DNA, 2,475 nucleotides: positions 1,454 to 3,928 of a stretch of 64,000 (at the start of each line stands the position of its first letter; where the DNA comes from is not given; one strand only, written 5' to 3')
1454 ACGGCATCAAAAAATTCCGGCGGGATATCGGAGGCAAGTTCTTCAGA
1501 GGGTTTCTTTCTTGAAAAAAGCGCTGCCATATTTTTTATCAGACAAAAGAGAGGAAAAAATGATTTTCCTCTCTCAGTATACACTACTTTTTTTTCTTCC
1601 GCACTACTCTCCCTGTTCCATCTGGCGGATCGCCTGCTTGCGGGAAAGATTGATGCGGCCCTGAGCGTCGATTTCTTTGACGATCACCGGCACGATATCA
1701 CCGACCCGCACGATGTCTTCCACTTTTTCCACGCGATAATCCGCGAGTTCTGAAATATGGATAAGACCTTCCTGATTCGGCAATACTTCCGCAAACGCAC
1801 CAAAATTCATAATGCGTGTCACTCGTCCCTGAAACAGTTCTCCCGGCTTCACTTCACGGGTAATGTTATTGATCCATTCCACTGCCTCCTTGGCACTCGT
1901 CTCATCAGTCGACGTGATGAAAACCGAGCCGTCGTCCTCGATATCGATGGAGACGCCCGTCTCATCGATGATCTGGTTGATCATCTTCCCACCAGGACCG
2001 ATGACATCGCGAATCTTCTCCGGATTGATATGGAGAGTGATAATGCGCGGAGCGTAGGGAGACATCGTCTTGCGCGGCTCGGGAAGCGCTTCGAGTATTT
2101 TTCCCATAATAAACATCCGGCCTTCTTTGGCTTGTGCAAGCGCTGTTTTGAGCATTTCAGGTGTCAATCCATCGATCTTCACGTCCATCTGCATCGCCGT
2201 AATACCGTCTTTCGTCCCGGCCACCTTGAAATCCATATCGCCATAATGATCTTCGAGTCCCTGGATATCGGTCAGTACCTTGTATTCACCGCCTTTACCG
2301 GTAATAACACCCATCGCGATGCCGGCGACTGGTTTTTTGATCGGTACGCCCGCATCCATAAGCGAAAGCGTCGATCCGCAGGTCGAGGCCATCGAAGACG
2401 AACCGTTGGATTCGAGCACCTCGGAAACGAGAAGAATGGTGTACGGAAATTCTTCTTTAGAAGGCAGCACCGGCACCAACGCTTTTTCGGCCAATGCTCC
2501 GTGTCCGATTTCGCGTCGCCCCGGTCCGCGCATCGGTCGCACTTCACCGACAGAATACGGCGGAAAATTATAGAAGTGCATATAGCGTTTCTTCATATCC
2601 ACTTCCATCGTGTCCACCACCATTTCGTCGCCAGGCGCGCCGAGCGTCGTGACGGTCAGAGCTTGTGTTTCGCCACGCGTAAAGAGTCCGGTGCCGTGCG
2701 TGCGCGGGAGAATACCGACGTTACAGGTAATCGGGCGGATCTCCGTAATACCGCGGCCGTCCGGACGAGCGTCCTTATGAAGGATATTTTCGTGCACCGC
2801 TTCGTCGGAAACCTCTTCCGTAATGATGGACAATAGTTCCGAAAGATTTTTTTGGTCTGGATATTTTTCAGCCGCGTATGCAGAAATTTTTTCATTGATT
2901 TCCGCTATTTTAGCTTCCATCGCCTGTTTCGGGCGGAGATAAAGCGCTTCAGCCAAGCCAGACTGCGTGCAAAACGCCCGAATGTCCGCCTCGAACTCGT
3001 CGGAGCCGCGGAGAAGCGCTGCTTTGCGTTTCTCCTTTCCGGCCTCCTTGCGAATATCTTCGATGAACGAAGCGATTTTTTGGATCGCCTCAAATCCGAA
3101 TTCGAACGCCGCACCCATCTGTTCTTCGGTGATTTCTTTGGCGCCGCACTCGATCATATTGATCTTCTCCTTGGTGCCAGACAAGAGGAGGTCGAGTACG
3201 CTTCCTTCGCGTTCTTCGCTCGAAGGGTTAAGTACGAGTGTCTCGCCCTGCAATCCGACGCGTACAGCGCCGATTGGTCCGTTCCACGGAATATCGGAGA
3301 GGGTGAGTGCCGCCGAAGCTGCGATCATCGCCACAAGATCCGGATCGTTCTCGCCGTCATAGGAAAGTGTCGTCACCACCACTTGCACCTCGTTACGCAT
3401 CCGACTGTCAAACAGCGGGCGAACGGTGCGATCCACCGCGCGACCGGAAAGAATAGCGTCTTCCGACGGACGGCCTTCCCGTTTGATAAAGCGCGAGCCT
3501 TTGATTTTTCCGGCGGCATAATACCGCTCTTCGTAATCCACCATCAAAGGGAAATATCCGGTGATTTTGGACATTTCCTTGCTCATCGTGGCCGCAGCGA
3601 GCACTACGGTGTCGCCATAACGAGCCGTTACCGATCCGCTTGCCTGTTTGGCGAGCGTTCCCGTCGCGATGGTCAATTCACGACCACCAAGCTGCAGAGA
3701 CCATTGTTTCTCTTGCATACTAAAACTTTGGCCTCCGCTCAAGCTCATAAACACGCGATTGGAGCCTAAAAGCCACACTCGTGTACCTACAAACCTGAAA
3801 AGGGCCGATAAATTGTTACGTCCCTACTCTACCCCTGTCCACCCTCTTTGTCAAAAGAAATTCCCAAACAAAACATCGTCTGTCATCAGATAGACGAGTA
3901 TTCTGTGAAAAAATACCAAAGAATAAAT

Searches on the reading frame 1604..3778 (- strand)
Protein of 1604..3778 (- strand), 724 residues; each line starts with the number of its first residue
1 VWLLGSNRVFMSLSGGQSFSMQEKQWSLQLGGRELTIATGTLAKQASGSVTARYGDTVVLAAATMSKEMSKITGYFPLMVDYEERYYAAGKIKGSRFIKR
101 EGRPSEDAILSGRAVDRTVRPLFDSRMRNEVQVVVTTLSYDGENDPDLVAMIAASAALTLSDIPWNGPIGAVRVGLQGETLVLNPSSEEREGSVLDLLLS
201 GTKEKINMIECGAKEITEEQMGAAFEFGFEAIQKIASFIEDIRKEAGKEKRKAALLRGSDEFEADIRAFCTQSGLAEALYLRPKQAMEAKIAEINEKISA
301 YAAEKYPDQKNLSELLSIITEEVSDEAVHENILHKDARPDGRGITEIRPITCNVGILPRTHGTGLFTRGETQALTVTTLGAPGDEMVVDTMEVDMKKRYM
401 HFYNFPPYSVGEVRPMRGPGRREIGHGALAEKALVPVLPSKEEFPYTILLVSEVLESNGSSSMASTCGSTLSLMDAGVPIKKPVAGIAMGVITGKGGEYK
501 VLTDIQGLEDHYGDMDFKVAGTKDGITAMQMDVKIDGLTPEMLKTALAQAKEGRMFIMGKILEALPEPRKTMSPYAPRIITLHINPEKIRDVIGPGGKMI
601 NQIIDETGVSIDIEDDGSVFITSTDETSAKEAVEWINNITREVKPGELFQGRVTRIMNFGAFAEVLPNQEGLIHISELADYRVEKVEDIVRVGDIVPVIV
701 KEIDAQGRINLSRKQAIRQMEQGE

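Call 10: search_protein_families(library=pfam, proteins=[window:1604-3778:-])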
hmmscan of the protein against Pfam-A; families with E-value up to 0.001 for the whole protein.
window:1604-3778:- (724 aa): 6 families
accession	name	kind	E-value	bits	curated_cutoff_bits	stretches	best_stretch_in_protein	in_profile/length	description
PF01138.27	RNase_PH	-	4e-54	183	25.5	2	32-164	2-130/130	3' exoribonuclease family, domain 1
PF03725.20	RNase_PH_C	-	2.2e-23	82.4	20.8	2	167-231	1-67/67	3' exoribonuclease family, domain 2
PF00575.29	S1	-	1.8e-17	63.9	22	1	643-714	2-74/74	S1 RNA binding domain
PF00013.35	KH_1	-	2.4e-11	43.6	21.5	1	580-637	2-65/66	KH domain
PF03726.19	PNPase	-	4e-07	30.9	24.6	1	263-342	3-80/81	Polyribonucleotide nucleotidyltransferase, RNA binding domain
PF22675.2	KH-I_KHDC4-BBP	-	5e-05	23.5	30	1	590-631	9-50/76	KHDC4/BBP-like, KH-domain type I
